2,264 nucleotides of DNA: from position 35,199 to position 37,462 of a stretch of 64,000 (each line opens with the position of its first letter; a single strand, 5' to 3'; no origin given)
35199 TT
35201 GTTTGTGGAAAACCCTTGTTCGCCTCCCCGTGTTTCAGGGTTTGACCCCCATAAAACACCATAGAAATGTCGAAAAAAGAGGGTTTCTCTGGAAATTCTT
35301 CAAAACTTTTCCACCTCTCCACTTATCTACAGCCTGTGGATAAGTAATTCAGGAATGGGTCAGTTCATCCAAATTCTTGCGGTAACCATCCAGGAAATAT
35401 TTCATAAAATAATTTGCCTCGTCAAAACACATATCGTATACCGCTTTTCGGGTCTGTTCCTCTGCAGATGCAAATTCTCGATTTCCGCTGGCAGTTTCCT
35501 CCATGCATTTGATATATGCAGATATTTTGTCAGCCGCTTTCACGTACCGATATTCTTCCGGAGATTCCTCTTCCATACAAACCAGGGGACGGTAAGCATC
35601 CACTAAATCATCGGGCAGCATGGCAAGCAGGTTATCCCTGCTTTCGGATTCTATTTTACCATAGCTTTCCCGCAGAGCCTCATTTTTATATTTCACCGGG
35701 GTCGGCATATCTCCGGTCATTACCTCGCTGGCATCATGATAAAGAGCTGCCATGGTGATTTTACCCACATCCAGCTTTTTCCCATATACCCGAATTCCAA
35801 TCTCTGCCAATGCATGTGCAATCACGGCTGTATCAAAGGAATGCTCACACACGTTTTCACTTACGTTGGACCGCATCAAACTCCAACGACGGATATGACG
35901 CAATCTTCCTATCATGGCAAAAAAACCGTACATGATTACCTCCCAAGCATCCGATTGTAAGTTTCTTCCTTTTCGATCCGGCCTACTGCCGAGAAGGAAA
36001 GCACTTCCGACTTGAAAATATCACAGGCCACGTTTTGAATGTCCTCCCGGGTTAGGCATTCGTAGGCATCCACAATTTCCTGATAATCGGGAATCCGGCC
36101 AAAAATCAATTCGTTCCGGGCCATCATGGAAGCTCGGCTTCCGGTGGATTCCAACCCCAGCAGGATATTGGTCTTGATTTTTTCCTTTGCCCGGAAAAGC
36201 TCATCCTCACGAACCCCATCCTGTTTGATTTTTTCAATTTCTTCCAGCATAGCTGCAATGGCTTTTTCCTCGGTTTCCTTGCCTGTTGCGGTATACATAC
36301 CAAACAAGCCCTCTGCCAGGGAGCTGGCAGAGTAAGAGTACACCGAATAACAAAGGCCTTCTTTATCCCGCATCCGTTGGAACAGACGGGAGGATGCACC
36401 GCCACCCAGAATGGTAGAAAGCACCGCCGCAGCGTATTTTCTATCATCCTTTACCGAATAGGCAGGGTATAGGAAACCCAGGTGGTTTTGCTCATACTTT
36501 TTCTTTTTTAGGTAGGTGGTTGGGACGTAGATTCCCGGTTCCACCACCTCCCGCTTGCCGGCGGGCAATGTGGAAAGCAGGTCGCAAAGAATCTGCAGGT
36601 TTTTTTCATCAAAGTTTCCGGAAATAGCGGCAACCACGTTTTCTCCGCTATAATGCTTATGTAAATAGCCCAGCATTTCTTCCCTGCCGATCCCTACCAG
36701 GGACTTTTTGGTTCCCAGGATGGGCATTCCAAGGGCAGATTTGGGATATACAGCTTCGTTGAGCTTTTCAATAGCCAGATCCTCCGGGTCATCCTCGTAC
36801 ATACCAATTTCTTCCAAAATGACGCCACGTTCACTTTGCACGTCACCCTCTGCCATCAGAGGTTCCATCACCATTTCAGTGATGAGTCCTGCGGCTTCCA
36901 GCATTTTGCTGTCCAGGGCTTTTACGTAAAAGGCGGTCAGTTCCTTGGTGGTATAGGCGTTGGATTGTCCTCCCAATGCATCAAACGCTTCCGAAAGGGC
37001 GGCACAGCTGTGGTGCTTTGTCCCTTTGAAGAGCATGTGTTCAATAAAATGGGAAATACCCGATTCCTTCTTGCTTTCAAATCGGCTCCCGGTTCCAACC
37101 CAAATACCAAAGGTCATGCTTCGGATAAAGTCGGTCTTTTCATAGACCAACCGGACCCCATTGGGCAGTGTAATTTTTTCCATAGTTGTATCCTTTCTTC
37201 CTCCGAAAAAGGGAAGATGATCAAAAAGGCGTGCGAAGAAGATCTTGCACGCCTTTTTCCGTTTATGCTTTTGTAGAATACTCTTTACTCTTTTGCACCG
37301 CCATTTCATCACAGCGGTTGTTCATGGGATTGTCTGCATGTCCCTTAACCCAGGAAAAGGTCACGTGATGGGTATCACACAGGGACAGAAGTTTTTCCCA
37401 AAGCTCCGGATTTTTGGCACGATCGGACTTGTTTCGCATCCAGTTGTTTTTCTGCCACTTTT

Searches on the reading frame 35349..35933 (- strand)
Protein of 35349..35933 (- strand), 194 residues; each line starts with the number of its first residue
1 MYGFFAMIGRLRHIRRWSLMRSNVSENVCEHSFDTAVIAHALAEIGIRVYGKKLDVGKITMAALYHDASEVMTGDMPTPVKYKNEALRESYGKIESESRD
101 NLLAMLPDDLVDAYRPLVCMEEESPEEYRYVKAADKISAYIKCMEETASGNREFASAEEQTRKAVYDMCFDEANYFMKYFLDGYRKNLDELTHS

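Call 39: search_protein_families(library=pfam, proteins=[window:35349-35933:-], max_evalue=0.00001)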
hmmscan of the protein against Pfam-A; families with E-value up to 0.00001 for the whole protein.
window:35349-35933:- (194 aa): 3 families
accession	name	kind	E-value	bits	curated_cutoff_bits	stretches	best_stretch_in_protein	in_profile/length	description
PF12917.13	YfbR-like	-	1e-69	234.3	25.9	1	4-183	2-181/182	5'-deoxynucleotidase YfbR-like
PF13023.12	HD_3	-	2.3e-17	63.8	22.5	1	8-160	1-148/165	HD domain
PF01966.28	HD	-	7.2e-08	33.2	22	1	30-139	3-115/116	HD domain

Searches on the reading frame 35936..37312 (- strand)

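Call 39: search_protein_families(library=pfam, proteins=[window:35936-37312:-], max_evalue=0.00001)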
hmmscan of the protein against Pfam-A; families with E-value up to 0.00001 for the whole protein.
window:35936-37312:- (458 aa): 2 families
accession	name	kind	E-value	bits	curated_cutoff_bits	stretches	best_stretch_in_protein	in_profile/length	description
PF05193.26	Peptidase_M16_C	-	2.8e-37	128.8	23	1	208-378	2-180/181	Peptidase M16 inactive domain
PF00675.25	Peptidase_M16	-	4.9e-34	117.8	22.3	1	55-202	2-149/149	Insulinase (Peptidase family M16)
